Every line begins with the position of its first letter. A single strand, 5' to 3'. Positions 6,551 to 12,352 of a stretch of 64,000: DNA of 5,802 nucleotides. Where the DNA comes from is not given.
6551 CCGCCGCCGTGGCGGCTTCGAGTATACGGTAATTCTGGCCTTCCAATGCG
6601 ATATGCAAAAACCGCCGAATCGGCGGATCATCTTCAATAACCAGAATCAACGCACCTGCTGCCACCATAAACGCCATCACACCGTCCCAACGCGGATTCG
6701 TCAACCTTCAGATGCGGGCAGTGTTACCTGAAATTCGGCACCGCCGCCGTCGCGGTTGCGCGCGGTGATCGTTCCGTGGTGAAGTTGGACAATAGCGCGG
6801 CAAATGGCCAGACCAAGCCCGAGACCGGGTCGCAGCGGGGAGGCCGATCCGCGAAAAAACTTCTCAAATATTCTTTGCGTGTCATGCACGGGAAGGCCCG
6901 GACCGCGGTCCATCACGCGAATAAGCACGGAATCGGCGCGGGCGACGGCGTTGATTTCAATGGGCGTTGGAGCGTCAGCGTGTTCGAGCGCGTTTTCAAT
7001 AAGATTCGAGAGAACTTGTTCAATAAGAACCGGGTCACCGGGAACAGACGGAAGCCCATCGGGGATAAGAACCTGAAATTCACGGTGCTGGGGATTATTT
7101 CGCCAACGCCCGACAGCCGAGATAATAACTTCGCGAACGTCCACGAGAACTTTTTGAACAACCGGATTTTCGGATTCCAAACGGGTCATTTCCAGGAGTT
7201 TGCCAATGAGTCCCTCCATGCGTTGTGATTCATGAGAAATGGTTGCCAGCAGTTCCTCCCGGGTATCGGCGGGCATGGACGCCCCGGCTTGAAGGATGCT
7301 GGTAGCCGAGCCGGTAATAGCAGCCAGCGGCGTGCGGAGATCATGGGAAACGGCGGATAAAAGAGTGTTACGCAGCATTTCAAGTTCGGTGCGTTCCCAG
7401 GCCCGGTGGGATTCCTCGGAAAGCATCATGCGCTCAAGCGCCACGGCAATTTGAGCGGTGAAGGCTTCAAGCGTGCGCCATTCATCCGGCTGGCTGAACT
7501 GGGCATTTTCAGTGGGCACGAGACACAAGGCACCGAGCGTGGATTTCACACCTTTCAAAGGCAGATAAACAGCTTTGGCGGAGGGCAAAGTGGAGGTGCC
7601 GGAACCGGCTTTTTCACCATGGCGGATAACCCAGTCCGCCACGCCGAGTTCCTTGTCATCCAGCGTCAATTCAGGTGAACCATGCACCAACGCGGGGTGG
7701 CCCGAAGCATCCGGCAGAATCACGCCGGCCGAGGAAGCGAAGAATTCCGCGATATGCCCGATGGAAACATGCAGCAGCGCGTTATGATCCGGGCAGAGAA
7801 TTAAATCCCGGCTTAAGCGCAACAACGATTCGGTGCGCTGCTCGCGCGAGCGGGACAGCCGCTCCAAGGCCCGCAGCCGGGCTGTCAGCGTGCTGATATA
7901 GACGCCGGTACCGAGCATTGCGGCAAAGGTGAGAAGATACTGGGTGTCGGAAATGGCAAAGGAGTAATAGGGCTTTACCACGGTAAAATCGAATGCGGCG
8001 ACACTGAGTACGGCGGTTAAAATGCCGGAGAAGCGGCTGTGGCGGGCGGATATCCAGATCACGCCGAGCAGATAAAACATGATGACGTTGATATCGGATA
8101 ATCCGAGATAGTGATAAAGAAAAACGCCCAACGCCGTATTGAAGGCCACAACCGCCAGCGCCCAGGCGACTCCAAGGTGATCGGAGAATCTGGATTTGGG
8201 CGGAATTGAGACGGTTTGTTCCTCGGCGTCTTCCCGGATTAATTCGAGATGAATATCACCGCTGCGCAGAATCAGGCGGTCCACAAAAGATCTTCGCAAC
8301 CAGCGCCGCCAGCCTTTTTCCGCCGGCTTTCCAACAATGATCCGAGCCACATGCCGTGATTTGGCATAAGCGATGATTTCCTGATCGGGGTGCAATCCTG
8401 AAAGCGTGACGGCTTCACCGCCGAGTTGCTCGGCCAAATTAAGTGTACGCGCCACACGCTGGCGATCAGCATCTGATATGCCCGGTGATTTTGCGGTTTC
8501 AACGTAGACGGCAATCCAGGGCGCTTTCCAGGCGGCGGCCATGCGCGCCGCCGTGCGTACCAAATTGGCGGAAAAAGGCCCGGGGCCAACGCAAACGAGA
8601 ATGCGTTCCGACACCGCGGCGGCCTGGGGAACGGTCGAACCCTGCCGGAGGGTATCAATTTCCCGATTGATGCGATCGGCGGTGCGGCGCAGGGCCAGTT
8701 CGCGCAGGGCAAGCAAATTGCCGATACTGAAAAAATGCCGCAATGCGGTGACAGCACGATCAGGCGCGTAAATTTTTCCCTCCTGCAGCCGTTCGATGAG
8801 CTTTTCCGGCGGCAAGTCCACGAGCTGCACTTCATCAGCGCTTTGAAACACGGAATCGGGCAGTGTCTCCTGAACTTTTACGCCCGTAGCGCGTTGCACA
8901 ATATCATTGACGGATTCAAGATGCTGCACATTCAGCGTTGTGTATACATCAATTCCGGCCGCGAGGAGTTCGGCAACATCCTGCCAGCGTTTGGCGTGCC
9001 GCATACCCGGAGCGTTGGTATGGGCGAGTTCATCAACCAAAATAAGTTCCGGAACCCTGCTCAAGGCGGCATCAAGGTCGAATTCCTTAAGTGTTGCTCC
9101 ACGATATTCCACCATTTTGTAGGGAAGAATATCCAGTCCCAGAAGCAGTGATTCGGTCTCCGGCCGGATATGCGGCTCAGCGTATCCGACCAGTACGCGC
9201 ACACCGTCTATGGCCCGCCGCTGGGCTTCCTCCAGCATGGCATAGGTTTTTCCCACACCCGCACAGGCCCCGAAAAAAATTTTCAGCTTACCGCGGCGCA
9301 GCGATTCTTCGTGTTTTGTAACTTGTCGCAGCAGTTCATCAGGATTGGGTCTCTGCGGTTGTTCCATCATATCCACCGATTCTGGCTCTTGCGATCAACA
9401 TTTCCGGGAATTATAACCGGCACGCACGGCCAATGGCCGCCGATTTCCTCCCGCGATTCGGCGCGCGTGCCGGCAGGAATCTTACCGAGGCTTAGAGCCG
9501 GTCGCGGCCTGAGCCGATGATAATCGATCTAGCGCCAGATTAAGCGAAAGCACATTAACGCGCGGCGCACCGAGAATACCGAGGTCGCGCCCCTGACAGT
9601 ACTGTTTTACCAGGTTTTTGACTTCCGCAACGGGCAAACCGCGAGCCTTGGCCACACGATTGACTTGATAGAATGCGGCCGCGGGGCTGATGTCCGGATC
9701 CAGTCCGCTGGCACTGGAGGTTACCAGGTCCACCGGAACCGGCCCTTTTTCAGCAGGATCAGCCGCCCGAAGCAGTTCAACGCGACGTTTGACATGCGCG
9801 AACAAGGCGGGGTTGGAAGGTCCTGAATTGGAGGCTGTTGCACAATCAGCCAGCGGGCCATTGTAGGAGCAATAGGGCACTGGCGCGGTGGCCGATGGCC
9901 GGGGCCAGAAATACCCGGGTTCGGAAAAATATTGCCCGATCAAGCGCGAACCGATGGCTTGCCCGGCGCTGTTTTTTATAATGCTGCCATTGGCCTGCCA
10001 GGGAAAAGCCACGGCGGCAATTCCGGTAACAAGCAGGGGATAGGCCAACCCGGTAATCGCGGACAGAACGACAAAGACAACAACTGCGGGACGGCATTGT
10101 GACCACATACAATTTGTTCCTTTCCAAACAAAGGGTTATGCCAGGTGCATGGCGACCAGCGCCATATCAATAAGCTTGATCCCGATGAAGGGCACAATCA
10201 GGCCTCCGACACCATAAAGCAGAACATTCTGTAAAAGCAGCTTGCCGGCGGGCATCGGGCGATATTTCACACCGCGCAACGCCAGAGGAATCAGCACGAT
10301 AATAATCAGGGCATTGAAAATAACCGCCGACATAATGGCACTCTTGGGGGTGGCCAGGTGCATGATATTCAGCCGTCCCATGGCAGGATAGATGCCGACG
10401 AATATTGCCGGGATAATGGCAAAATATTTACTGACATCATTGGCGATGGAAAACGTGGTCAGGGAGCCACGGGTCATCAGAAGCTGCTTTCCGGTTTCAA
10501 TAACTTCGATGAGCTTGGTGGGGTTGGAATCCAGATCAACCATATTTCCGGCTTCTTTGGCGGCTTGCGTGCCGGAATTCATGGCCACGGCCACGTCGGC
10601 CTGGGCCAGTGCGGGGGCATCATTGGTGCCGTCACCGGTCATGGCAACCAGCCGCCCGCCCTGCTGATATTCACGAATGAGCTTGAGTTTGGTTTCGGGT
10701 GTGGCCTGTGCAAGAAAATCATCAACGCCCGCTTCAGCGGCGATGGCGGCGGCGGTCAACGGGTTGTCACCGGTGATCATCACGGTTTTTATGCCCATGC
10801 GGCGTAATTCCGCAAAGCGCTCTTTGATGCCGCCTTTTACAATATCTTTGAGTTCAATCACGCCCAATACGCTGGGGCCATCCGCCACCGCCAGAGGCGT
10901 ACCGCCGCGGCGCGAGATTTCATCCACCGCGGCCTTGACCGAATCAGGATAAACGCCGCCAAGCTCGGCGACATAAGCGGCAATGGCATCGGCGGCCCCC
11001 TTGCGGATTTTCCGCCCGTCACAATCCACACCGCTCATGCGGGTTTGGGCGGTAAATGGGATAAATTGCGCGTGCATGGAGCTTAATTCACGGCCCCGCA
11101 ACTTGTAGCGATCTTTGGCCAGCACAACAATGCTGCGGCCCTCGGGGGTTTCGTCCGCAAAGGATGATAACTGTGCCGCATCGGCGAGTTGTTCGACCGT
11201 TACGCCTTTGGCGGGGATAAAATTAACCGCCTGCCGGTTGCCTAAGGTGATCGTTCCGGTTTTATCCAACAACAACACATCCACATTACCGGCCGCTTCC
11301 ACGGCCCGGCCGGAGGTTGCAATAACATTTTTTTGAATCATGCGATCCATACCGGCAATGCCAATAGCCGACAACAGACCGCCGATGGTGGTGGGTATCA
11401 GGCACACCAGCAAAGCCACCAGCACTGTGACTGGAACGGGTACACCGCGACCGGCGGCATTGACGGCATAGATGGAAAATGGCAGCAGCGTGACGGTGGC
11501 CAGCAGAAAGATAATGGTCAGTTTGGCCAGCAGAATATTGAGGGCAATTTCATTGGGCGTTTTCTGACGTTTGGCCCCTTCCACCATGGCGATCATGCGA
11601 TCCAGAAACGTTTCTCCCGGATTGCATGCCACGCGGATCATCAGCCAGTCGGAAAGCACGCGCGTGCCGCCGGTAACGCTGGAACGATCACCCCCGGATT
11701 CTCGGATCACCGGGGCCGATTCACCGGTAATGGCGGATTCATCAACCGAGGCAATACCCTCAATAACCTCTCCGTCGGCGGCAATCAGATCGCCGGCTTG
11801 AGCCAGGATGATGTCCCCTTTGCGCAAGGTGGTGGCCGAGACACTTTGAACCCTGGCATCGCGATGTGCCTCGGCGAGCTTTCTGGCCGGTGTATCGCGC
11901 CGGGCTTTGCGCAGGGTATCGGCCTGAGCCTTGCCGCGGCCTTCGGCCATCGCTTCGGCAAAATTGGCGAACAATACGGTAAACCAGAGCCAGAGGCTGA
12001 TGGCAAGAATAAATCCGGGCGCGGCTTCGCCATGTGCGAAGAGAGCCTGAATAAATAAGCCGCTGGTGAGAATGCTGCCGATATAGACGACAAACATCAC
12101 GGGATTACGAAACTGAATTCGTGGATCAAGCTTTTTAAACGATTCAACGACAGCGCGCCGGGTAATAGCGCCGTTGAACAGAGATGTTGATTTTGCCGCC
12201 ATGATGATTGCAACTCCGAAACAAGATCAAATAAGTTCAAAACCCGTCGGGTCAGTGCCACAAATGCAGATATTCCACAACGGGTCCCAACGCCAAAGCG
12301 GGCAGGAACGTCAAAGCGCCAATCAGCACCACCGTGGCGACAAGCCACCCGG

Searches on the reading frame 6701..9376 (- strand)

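Call 51: search_protein_families(library=pfam, proteins=[window:6701-9376:-], max_evalue=0.000001)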
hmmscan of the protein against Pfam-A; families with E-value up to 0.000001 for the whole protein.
window:6701-9376:- (891 aa): 6 families
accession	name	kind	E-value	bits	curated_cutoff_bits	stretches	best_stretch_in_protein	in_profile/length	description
PF02702.23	KdpD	-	6.2e-94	313.7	26.1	1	27-236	1-210/210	Osmosensitive K+ channel His kinase sensor domain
PF02518.31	HATPase_c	-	5.3e-28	98.1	26.4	1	780-889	1-110/111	Histidine kinase-, DNA gyrase B-, and HSP90-like ATPase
PF13493.11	DUF4118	-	1.1e-25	90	28.4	1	404-511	2-107/107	Domain of unknown function (DUF4118)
PF00512.31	HisKA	-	9.8e-14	51.6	26.9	1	669-736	2-66/66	His Kinase A (phospho-acceptor) domain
PF00582.32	Usp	-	1.8e-08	35.5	24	1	257-371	3-132/141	Universal stress protein family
PF13492.12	GAF_3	-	3.5e-07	31.1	27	0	567-649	43-129/129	GAF domain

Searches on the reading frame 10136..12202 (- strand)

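Call 51: search_protein_families(library=pfam, proteins=[window:10136-12202:-], max_evalue=0.000001)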
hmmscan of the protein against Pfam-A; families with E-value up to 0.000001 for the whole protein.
window:10136-12202:- (688 aa): 2 families
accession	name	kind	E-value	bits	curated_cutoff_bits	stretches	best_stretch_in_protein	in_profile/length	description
PF00122.25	E1-E2_ATPase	-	9.7e-30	103.9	28.1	1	110-290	7-180/181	E1-E2 ATPase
PF00702.32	Hydrolase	-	5.6e-27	95.8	26.4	1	307-536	1-191/191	haloacid dehalogenase-like hydrolase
